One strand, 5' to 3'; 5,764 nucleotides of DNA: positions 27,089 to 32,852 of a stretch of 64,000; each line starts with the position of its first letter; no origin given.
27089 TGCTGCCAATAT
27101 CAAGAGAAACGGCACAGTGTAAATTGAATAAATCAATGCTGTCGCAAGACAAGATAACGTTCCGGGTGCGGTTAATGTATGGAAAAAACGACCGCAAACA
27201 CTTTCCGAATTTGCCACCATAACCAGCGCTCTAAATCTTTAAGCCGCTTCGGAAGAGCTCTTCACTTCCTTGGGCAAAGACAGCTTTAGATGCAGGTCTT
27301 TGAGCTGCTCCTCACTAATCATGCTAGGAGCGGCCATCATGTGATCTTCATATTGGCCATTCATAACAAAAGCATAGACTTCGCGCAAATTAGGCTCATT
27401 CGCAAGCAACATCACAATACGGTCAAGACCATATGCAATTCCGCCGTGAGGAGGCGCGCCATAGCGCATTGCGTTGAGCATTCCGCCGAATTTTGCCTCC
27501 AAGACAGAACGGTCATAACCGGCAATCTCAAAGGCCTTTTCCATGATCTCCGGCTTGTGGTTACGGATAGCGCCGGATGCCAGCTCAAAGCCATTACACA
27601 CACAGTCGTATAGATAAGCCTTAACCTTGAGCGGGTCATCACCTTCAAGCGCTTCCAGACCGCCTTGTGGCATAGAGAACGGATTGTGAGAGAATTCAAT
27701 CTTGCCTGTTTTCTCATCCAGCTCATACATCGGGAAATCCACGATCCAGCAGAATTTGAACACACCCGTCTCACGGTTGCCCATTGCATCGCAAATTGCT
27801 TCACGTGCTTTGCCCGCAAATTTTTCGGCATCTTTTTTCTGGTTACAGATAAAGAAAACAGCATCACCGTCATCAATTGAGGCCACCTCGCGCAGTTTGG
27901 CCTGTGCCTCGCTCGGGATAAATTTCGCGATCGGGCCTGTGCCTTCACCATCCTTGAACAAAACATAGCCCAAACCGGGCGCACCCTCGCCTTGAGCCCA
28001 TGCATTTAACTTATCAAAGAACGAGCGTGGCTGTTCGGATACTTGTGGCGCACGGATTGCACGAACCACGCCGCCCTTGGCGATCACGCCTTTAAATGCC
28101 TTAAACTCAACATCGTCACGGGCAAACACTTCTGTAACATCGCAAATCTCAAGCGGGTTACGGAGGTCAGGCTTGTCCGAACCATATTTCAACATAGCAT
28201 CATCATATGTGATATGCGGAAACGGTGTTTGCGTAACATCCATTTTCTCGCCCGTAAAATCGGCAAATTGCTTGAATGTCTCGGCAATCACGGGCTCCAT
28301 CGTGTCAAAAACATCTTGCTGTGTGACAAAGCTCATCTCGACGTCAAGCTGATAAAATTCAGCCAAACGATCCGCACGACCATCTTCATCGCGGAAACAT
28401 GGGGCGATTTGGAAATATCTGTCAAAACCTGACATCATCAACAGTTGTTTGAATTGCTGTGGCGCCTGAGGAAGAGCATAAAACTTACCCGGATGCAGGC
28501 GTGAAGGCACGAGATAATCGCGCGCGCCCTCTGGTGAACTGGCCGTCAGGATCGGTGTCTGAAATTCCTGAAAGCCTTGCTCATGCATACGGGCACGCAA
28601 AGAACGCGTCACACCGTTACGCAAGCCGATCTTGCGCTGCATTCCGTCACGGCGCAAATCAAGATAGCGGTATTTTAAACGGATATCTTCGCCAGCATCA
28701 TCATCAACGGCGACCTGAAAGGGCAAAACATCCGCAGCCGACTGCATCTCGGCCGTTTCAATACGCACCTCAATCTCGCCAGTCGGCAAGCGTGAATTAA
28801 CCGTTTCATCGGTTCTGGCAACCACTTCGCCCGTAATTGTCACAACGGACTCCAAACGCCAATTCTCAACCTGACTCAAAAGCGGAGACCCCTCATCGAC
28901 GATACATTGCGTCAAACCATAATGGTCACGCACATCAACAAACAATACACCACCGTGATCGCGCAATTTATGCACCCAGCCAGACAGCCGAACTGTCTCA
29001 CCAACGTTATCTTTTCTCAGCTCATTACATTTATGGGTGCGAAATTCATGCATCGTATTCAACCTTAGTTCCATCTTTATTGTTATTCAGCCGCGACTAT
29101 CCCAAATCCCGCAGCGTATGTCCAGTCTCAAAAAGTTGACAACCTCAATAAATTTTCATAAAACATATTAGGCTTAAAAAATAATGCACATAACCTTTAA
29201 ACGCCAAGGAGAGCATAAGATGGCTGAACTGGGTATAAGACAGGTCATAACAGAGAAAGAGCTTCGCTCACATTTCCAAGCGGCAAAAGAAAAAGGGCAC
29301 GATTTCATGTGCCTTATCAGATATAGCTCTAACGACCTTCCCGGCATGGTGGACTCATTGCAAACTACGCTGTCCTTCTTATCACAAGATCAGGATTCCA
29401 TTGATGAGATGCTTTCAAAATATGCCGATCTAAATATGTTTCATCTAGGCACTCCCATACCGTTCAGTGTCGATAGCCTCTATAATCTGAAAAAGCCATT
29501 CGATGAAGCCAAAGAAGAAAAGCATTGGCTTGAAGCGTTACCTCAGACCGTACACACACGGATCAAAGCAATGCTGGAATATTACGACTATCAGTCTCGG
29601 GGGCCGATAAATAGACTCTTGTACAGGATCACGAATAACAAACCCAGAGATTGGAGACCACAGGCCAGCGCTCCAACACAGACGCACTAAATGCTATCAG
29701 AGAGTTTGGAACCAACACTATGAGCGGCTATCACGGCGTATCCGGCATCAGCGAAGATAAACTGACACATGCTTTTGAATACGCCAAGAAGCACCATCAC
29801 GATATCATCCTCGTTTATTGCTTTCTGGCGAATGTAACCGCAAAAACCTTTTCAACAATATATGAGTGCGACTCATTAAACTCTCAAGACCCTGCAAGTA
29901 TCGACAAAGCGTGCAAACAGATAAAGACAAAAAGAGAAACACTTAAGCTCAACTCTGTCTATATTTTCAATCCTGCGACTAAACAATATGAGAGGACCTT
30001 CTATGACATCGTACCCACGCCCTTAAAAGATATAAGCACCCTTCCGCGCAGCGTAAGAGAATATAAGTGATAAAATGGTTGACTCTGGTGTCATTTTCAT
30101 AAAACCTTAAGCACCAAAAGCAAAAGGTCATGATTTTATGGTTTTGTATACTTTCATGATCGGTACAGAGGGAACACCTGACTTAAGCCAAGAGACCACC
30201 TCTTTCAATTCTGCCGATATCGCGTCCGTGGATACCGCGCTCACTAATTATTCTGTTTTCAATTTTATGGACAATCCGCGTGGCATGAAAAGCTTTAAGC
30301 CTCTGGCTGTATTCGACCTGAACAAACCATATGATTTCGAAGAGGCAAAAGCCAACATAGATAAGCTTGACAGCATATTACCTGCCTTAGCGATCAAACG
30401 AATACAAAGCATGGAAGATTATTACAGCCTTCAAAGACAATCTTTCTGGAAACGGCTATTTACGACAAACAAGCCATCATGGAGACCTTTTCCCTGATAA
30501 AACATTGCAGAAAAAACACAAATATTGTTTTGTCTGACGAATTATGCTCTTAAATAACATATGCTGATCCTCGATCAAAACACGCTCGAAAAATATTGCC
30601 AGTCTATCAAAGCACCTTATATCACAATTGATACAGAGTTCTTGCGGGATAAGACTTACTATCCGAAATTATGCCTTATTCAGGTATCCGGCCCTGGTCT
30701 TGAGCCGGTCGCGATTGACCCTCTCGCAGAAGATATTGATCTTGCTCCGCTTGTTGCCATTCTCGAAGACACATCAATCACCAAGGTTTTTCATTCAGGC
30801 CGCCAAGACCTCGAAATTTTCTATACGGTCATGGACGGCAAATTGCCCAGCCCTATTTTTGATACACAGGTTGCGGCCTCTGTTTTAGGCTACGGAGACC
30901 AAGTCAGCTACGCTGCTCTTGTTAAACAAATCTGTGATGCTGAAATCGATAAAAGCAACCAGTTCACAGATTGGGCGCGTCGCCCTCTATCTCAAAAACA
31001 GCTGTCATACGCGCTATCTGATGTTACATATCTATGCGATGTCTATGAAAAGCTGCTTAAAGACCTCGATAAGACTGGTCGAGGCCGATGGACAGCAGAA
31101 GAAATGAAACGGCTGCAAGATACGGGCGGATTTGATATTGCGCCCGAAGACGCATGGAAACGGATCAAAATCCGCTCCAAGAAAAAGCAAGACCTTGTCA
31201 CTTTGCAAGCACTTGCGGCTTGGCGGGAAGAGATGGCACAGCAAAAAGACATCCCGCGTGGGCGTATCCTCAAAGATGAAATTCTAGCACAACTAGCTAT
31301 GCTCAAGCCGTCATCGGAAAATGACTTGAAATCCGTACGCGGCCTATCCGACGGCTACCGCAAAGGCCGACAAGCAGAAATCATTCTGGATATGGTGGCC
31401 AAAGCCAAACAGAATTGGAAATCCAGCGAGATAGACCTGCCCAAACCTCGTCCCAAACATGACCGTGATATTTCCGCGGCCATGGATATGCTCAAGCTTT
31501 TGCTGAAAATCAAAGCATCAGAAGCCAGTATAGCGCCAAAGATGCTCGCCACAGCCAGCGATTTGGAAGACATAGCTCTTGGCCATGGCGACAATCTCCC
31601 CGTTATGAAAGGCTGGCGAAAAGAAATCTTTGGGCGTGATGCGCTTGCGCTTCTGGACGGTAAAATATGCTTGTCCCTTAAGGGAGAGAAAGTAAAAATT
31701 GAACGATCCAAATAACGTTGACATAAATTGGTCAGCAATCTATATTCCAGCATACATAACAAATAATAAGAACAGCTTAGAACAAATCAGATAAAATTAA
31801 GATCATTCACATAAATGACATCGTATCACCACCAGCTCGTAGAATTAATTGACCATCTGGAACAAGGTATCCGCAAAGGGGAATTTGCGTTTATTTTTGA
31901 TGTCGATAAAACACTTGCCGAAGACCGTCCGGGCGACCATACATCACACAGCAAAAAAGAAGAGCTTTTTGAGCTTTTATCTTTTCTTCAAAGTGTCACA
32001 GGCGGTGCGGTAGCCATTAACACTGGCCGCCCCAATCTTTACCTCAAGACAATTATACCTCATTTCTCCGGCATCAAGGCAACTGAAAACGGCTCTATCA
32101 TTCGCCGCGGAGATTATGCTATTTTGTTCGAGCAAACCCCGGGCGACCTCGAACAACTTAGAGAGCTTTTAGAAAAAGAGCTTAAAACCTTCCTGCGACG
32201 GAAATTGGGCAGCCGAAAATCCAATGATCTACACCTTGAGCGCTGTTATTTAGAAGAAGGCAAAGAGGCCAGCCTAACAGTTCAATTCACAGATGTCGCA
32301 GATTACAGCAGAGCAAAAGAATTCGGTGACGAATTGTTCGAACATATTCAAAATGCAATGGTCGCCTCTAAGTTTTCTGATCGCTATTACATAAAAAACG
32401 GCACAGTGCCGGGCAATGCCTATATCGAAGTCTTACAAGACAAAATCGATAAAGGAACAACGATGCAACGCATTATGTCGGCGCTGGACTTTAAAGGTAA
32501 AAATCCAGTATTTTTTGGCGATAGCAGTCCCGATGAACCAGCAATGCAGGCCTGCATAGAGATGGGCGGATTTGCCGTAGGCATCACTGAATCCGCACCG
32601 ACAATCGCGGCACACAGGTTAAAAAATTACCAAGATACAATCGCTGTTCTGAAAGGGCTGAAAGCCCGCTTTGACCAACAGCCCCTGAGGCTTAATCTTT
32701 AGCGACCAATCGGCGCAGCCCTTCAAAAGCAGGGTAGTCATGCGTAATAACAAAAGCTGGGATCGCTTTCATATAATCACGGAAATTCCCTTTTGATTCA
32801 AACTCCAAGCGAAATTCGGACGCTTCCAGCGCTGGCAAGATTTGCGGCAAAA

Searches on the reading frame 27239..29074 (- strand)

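Call 10: search_protein_families(library=pfam, proteins=[window:27239-29074:-], max_evalue=0.01)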
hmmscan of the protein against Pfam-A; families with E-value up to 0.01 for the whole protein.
window:27239-29074:- (611 aa): 4 families
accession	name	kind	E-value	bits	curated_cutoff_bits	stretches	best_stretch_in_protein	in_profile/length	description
PF00152.25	tRNA-synt_2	-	9.9e-106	353.7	25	1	129-571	2-306/308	tRNA synthetases class II (D, K and N)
PF02938.19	GAD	-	2.3e-17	63.4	23.4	1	327-418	1-93/95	GAD domain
PF01336.31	tRNA_anti-codon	-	4.7e-14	52.5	27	1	28-107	1-71/75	OB-fold nucleic acid binding domain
PF01409.25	tRNA-synt_2d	-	0.0029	17.5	19.8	0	218-285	103-169/246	tRNA synthetases class II core domain (F)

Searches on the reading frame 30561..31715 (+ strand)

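Call 60: search_protein_families(library=pfam, proteins=[window:30561-31715:+], max_evalue=0.0001)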
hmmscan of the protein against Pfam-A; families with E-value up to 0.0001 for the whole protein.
window:30561-31715:+ (384 aa): 2 families
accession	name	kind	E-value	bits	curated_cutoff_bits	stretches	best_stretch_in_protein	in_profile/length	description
PF01612.26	DNA_pol_A_exo1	-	6.8e-40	137.1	23.6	1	3-169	4-172/173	3'-5' exonuclease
PF00570.28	HRDC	-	3.1e-15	56.3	23.8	1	214-278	4-67/68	HRDC domain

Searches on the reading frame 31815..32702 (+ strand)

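Call 60: search_protein_families(library=pfam, proteins=[window:31815-32702:+], max_evalue=0.0001)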
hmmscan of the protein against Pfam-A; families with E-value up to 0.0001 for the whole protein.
window:31815-32702:+ (295 aa): 1 family
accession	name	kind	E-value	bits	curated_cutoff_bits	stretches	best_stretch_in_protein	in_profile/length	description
PF08282.18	Hydrolase_3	-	1.1e-10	42.1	20.9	1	26-247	1-222/255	haloacid dehalogenase-like hydrolase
